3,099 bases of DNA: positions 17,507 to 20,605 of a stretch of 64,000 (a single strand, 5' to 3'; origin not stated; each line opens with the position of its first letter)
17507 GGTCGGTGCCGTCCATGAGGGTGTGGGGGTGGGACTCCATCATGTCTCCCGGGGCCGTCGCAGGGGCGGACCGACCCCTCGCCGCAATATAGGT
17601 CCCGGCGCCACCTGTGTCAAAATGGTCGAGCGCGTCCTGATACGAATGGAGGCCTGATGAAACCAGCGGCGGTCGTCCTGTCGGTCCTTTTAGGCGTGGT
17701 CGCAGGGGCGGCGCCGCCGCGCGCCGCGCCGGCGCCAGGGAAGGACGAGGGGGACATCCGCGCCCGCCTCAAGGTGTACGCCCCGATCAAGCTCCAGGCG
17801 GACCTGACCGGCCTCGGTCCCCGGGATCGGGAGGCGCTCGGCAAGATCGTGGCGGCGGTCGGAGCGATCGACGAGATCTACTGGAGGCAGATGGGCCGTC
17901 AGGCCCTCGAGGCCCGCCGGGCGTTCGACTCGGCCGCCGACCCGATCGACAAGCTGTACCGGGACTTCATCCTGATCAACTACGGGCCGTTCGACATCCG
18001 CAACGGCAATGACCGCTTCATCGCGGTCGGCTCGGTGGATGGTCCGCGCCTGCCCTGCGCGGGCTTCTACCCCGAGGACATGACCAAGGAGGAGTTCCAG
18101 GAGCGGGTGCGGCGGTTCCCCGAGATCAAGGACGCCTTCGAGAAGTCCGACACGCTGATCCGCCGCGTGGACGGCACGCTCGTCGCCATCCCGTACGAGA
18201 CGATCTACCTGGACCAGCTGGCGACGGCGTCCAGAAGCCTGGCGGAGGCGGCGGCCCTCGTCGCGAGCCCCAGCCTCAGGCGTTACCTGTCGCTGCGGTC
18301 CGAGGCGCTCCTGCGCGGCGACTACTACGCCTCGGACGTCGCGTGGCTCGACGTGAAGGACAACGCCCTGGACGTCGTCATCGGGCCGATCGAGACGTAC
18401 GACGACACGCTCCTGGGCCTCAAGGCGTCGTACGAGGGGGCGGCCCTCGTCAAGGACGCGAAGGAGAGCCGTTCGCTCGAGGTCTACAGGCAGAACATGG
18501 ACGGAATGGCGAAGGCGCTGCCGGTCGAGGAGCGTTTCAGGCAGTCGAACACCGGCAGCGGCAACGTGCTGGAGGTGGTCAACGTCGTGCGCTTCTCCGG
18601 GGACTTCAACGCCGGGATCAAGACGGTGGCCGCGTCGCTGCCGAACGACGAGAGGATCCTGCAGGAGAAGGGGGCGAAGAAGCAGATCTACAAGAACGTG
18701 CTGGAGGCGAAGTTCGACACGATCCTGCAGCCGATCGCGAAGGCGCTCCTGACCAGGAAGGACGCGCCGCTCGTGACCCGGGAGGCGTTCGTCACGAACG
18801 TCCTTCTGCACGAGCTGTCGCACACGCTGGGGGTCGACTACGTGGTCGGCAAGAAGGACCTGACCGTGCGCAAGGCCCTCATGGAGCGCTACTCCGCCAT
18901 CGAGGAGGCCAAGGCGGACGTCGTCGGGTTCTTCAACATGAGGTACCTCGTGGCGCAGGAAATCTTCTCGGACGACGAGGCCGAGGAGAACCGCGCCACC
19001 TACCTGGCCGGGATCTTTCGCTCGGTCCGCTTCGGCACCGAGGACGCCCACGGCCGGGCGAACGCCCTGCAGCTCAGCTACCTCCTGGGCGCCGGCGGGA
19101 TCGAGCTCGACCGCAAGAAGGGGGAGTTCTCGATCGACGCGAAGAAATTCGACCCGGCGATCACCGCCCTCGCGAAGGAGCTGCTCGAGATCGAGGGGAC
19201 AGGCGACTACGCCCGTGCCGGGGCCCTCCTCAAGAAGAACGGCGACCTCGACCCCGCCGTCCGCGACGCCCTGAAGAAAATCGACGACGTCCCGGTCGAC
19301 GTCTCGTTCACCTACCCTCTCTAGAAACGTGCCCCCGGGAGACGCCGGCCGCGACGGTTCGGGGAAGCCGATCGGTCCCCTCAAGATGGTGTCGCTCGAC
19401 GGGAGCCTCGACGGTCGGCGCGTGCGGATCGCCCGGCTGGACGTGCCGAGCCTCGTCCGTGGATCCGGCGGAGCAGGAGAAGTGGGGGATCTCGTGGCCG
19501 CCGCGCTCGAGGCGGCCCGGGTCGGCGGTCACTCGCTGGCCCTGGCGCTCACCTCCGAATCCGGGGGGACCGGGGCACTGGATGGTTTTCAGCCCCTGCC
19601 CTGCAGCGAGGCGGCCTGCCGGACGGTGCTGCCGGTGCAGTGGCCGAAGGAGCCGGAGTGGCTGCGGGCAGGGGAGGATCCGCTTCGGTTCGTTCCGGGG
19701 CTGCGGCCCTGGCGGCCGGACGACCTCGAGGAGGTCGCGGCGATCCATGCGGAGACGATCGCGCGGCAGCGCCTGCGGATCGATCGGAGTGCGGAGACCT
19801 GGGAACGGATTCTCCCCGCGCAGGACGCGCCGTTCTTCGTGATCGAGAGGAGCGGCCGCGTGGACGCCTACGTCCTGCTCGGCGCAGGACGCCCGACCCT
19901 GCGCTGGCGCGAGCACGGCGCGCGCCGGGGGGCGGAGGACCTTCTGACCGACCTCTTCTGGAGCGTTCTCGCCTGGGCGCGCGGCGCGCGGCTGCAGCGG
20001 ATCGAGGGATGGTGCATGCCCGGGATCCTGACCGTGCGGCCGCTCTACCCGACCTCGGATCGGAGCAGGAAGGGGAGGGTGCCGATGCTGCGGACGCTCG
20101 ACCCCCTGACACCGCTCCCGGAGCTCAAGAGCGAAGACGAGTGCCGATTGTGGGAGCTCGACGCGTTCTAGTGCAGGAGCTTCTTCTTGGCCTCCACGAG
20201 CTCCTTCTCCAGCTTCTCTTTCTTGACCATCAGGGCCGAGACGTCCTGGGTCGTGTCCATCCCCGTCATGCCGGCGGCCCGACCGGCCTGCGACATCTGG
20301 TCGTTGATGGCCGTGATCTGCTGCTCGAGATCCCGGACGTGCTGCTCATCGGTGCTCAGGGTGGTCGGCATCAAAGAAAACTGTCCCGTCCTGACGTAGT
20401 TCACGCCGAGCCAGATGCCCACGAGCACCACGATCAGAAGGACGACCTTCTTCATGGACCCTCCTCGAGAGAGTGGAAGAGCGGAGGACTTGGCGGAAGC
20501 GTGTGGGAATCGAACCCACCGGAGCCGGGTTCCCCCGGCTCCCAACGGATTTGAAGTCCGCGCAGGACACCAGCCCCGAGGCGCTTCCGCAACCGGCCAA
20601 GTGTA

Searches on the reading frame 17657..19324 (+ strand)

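Call 11: search_protein_families(library=pfam, max_evalue=0.01, proteins=[window:17657-19324:+])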
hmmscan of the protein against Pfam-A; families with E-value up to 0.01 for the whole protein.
window:17657-19324:+ (555 aa): 1 family
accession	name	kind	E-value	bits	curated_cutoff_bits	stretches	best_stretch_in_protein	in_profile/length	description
PF03571.21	Peptidase_M49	-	9.1e-11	41.3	21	1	185-387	102-300/548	Peptidase family M49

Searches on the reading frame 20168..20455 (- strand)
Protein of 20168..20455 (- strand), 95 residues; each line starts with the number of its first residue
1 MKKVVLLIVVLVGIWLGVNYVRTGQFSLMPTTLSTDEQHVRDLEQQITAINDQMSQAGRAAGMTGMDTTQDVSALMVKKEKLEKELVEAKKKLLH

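Call 11: search_protein_families(library=pfam, max_evalue=0.01, proteins=[window:20168-20455:-])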
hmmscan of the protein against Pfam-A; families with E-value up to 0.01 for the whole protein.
window:20168-20455:- (95 aa): 1 family
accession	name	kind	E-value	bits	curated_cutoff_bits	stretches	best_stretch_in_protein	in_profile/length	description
PF14417.12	MEDS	-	0.0022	18.3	29.8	1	20-82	57-118/161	MEDS: MEthanogen/methylotroph, DcmR Sensory domain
